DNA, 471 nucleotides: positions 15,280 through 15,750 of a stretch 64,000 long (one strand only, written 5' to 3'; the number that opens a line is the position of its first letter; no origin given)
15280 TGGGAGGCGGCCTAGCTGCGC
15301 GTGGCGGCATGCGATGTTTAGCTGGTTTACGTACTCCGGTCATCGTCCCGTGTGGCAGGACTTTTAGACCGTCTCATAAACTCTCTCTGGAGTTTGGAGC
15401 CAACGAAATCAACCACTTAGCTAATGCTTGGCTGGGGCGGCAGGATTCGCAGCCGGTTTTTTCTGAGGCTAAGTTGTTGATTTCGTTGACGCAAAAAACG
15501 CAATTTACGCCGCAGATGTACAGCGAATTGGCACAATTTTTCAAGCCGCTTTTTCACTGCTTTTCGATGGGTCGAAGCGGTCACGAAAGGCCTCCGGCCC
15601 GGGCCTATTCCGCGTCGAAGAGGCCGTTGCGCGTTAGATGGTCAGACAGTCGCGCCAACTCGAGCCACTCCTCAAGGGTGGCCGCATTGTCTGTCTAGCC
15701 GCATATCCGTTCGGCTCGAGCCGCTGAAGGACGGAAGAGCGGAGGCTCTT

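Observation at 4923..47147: Five same-orientation copies of a conserved non-coding element sit at the borders of unrelated 8-14 kb gene modules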

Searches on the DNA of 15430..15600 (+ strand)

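Call 11: search_dna_similar(query=window:15430-15600:+, collection=plasmids, mode=distant, max_rows=40)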
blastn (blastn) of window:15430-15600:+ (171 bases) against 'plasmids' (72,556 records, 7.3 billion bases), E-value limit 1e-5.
No match.
